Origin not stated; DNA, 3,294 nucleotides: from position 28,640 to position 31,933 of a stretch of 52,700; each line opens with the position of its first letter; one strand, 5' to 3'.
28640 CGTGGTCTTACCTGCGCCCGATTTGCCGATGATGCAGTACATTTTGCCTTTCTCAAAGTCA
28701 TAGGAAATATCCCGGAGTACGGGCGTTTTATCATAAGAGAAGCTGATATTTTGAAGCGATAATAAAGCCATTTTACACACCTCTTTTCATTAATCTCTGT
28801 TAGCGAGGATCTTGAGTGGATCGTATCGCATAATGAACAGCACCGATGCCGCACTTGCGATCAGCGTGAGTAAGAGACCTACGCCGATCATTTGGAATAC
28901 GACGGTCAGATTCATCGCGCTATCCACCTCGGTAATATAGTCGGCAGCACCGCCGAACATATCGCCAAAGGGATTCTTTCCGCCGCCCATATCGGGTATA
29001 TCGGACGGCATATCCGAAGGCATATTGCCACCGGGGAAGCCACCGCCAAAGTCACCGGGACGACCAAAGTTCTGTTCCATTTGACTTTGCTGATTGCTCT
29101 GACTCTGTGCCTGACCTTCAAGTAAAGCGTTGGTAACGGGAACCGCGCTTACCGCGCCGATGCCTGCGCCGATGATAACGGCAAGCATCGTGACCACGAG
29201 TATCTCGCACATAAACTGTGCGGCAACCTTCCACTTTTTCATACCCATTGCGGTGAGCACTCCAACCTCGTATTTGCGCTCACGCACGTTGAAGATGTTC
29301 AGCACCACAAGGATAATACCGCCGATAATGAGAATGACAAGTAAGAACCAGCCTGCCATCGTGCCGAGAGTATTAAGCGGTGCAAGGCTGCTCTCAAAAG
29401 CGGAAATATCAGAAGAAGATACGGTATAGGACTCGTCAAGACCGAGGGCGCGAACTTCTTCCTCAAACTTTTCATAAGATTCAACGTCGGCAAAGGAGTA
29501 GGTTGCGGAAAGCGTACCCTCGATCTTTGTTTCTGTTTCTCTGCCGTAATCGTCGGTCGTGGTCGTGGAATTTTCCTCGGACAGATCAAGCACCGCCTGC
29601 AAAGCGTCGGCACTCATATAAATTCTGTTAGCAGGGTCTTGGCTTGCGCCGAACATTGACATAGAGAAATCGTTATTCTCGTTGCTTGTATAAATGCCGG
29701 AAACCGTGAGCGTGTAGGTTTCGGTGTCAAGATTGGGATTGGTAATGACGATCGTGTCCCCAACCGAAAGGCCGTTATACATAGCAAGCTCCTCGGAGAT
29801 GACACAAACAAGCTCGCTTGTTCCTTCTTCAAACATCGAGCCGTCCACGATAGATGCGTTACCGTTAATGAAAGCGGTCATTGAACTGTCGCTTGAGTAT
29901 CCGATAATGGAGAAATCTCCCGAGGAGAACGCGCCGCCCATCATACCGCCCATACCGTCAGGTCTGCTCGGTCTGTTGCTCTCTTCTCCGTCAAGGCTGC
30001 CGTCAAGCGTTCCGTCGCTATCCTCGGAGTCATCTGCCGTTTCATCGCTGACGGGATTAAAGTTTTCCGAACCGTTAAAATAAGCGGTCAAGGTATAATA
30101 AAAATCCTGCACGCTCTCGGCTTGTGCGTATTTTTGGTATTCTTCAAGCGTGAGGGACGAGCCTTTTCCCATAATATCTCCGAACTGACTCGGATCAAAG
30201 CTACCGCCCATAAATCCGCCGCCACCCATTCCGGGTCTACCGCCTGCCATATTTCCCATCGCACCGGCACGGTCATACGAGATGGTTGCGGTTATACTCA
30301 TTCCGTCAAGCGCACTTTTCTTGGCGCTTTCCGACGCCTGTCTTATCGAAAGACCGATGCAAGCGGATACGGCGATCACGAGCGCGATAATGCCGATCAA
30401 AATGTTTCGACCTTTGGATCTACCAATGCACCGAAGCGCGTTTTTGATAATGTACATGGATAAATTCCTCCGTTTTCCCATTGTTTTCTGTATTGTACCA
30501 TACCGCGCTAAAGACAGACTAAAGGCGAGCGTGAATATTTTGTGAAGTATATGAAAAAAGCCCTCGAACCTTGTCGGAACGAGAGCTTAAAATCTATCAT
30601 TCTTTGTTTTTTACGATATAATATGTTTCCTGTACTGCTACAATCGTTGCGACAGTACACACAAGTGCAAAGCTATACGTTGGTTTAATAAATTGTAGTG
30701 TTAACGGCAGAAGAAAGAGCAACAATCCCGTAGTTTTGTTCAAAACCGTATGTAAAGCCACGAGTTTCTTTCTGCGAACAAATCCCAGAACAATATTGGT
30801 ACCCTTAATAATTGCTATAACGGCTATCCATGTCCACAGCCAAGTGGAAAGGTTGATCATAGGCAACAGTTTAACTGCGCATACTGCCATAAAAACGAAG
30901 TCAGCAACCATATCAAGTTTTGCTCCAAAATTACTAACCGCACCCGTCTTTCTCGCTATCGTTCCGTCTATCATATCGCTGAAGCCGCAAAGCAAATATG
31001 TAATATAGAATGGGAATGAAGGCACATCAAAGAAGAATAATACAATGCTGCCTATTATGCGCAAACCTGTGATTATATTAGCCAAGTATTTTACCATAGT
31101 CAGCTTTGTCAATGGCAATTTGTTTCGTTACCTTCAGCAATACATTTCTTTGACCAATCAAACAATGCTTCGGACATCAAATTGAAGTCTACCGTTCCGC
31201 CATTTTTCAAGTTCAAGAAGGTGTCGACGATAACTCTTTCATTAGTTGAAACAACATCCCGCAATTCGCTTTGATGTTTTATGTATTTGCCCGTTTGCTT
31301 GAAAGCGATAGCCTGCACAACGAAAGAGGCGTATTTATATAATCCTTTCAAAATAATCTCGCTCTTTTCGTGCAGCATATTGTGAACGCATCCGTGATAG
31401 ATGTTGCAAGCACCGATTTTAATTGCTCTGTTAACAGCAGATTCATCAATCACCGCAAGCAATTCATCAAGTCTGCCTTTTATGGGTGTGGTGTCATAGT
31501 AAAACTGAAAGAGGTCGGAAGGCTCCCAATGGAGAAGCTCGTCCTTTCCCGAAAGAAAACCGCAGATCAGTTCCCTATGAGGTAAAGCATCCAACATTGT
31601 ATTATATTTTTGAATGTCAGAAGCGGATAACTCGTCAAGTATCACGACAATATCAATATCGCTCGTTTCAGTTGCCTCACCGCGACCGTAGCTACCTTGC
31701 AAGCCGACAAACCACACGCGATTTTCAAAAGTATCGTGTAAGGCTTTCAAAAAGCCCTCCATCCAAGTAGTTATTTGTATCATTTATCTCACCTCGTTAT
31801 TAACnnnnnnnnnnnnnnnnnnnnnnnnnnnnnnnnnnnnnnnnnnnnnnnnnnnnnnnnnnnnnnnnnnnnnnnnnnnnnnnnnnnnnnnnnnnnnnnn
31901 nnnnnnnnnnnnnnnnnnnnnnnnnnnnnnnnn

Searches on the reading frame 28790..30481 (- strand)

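Call 59: search_protein_families(library=pfam, proteins=[window:28790-30481:-])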
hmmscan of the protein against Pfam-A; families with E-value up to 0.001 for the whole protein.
window:28790-30481:- (563 aa): 2 families
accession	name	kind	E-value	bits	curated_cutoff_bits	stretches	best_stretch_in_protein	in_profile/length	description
PF02687.27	FtsX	-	1.4e-16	61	25.5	1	379-456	3-74/120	FtsX-like permease C-terminal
PF12704.14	MacB_PCD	-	1.2e-05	26.2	27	1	190-345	88-206/207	MacB-like periplasmic core domain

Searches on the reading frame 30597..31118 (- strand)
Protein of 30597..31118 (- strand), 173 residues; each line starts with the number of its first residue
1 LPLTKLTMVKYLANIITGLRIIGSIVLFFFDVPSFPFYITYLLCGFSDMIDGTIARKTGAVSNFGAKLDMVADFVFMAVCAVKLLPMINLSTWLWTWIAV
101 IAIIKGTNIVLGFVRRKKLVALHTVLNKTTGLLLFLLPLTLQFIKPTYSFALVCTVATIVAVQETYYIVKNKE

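Call 59: search_protein_families(library=pfam, proteins=[window:30597-31118:-])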
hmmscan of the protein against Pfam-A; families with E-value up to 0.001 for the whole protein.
window:30597-31118:- (173 aa): 1 family
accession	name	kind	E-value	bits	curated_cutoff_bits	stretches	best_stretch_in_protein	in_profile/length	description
PF01066.26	CDP-OH_P_transf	-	4.6e-16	60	22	1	12-156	3-147/152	CDP-alcohol phosphatidyltransferase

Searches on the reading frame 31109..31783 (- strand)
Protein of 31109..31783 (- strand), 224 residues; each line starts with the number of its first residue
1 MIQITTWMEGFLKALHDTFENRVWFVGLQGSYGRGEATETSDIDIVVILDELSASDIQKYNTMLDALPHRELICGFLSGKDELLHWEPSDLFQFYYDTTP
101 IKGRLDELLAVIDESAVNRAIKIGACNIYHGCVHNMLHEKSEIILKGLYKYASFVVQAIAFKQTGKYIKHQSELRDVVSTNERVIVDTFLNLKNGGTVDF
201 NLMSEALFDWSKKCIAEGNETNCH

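Call 59: search_protein_families(library=pfam, proteins=[window:31109-31783:-])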
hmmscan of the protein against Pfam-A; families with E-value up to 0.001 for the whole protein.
window:31109-31783:- (224 aa): 2 families
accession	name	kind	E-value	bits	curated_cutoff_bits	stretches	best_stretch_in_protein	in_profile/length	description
PF01909.29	NTP_transf_2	-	6e-08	33.4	21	1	13-53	6-44/93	Nucleotidyltransferase domain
PF18765.7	Polbeta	-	7.4e-07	29.7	26.9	1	19-59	7-50/93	Polymerase beta, Nucleotidyltransferase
